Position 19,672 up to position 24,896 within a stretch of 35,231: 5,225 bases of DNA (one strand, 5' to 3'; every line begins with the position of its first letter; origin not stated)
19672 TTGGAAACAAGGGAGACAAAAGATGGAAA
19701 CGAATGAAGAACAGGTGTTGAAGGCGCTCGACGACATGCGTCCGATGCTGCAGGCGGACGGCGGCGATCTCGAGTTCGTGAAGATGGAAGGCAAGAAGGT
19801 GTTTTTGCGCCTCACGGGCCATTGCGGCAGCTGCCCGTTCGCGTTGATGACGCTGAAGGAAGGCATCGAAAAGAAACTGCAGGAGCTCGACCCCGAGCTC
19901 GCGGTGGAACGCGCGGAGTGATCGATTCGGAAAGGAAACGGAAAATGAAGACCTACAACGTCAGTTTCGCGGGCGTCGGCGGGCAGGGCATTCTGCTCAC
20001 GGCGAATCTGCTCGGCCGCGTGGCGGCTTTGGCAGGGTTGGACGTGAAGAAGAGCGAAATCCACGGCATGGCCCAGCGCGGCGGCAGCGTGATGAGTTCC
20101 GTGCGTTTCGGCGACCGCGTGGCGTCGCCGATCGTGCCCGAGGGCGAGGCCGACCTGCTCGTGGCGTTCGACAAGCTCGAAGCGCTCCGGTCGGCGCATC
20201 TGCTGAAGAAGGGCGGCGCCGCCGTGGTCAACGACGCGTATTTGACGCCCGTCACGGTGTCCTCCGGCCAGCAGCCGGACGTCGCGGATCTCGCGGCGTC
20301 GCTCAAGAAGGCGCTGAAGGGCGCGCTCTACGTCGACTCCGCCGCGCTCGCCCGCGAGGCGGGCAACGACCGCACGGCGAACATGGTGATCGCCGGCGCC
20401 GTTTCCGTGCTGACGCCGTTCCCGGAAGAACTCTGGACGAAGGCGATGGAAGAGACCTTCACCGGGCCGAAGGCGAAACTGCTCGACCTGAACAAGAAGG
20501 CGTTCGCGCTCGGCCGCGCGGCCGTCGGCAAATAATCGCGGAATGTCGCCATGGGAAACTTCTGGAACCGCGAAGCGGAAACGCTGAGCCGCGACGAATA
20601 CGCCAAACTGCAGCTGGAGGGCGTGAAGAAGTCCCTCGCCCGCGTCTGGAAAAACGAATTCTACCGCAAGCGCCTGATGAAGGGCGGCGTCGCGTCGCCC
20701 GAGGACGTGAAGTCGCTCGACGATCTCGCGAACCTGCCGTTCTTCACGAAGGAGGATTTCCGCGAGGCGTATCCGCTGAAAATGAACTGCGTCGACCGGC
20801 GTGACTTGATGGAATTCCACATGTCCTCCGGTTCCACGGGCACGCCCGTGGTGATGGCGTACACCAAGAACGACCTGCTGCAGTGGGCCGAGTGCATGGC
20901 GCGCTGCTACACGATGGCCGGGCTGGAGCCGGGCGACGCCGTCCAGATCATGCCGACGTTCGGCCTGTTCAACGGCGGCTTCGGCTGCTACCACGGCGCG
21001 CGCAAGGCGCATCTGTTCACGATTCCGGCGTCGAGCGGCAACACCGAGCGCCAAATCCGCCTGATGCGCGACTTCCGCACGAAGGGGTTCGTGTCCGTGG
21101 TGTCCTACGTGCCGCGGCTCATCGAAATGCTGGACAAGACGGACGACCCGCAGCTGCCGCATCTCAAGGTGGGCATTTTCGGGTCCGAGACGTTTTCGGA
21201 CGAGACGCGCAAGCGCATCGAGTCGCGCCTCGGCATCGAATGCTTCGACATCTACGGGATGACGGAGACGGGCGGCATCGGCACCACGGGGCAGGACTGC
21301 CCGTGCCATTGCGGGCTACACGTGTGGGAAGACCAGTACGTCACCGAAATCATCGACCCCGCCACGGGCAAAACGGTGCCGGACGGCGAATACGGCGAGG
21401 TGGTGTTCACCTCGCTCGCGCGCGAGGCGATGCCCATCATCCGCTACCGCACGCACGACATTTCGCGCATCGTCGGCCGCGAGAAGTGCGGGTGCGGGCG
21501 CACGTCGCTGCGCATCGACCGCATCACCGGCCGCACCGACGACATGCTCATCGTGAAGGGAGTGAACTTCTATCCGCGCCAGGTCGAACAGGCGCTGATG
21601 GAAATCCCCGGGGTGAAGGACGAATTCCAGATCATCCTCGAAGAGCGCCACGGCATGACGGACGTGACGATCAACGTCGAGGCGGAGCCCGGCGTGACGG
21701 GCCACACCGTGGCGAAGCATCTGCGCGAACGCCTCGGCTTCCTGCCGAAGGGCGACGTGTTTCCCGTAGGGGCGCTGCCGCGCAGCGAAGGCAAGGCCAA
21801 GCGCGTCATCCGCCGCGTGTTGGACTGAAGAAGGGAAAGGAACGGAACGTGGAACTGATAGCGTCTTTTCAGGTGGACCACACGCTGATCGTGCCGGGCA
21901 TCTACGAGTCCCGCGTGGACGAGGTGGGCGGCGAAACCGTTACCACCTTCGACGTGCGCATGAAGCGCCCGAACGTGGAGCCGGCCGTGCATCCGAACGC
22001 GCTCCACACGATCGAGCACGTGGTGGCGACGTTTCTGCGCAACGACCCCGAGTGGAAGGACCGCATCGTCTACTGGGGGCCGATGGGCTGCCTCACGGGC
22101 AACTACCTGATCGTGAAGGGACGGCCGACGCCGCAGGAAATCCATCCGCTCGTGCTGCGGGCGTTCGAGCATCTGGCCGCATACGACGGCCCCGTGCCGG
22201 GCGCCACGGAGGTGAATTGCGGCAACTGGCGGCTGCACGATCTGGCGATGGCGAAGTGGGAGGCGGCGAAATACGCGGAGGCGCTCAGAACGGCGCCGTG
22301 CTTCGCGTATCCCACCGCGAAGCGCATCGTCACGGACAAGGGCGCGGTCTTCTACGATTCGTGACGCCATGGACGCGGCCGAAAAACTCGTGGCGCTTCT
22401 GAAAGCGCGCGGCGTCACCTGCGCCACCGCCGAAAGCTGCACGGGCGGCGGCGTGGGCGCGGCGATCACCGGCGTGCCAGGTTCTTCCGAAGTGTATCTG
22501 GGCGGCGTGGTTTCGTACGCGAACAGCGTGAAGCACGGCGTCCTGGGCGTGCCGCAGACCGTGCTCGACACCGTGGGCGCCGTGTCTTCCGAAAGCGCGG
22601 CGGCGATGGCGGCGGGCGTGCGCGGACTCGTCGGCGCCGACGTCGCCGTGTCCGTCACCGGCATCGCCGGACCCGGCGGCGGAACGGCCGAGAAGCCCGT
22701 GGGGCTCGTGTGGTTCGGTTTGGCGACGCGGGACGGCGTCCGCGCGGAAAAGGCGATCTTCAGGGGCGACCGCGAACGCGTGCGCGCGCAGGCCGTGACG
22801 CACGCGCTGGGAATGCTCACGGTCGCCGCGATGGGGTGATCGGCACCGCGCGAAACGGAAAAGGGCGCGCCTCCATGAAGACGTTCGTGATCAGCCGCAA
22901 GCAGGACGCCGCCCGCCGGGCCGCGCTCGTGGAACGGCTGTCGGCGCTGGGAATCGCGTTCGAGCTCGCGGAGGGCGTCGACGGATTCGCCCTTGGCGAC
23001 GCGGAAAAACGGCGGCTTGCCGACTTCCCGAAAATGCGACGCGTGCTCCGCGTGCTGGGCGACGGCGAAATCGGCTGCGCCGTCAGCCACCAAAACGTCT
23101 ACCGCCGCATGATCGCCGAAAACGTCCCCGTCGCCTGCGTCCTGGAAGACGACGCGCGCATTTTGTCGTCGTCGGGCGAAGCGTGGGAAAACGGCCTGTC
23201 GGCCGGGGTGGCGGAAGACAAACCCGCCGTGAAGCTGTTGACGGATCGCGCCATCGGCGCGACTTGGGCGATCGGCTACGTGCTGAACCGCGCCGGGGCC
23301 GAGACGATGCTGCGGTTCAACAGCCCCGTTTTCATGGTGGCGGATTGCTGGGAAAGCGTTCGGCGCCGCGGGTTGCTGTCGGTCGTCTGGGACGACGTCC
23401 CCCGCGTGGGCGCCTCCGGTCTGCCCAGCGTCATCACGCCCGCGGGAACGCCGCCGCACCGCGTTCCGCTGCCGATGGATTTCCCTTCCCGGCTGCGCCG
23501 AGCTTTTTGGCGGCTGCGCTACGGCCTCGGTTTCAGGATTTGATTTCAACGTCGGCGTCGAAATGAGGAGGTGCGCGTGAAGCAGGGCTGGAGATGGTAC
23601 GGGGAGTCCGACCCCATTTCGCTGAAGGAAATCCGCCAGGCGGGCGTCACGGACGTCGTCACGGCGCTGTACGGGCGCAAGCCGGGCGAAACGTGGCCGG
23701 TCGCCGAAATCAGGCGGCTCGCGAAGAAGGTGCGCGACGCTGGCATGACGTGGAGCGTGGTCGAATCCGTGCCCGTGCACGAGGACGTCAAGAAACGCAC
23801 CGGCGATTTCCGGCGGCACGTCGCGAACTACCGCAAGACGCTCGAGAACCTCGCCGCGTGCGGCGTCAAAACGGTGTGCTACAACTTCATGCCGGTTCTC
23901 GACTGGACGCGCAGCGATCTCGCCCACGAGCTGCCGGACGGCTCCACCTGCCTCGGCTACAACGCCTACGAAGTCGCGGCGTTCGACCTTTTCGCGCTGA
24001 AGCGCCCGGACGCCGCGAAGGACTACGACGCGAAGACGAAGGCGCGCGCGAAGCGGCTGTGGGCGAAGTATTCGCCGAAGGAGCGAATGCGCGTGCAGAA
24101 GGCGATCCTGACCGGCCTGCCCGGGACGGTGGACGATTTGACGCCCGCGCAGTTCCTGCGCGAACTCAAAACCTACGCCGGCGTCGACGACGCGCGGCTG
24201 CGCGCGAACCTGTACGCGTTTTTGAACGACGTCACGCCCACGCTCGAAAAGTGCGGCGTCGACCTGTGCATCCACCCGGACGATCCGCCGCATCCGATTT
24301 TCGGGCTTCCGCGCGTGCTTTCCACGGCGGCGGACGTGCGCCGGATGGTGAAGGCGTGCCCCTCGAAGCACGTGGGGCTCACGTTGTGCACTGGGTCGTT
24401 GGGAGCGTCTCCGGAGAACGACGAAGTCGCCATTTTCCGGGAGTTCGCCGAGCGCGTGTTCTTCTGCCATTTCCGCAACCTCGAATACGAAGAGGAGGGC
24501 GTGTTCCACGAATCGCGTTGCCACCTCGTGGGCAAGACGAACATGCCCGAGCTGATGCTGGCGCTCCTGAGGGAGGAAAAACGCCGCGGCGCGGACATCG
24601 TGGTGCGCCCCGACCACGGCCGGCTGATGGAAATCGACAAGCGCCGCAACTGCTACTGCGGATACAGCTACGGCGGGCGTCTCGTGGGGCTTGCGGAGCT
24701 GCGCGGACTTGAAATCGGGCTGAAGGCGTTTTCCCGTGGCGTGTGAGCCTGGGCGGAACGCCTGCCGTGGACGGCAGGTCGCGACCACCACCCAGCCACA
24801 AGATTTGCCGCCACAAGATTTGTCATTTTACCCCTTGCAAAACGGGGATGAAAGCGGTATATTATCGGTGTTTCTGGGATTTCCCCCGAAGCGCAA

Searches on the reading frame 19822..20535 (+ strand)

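Call 8: search_protein_families(library=pfam, proteins=[window:19822-20535:+], max_evalue=0.001)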
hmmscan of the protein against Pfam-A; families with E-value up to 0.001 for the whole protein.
window:19822-20535:+ (237 aa): 1 family
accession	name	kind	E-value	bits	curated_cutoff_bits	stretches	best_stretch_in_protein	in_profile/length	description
PF01558.24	POR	-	2.2e-40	139.1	27.4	1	53-232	1-172/173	Pyruvate ferredoxin/flavodoxin oxidoreductase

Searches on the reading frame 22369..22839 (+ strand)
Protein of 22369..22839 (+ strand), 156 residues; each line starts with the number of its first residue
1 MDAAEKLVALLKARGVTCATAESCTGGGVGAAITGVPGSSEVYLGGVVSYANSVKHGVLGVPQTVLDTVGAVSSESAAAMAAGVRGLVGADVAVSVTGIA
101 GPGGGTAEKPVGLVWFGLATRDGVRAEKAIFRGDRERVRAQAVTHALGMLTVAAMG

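Call 73: search_protein_families(library=pfam, proteins=[window:22369-22839:+], max_evalue=0.001)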
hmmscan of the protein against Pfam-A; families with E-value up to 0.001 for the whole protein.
window:22369-22839:+ (156 aa): 1 family
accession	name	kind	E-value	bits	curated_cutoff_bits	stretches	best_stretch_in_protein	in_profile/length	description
PF02464.23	CinA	-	7.5e-54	182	23.5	1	3-151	4-152/155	Competence-damaged protein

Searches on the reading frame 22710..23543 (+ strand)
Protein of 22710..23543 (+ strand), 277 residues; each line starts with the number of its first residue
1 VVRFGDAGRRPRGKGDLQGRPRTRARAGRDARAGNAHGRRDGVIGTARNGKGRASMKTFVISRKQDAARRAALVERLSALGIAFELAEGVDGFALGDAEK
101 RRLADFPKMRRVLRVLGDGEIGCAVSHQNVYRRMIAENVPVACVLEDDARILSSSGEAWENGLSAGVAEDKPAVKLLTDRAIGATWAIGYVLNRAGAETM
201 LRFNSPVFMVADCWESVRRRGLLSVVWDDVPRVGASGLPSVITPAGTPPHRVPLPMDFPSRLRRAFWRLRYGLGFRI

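Call 8: search_protein_families(library=pfam, proteins=[window:22710-23543:+], max_evalue=0.001)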
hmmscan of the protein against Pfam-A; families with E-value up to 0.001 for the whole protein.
window:22710-23543:+ (277 aa): 1 family
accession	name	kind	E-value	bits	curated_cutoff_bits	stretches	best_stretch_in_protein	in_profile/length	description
PF01755.23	Glyco_transf_25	-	4.7e-21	76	24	1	57-153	3-100/199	Glycosyltransferase family 25 (LPS biosynthesis protein)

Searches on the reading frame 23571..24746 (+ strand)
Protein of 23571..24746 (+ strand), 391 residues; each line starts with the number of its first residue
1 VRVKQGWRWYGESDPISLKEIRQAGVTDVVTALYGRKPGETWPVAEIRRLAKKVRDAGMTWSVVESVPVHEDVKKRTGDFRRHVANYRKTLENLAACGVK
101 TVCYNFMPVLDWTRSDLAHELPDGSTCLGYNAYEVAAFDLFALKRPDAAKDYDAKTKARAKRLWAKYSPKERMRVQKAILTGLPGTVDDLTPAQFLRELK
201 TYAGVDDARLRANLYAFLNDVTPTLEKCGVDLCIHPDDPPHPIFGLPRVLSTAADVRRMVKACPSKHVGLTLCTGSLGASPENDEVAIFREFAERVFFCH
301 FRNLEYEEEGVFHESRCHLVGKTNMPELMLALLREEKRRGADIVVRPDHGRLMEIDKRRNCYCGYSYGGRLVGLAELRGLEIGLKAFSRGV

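Call 8: search_protein_families(library=pfam, proteins=[window:23571-24746:+], max_evalue=0.001)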
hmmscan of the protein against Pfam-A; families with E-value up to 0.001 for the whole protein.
window:23571-24746:+ (391 aa): 2 families
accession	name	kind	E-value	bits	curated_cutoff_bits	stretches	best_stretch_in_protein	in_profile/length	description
PF03786.19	UxuA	-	4.9e-108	361.5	23.7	1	4-384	2-350/352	D-mannonate dehydratase (UxuA)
PF01261.30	AP_endonuc_2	-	4.1e-09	36.9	31.1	1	204-312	94-196/249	Xylose isomerase-like TIM barrel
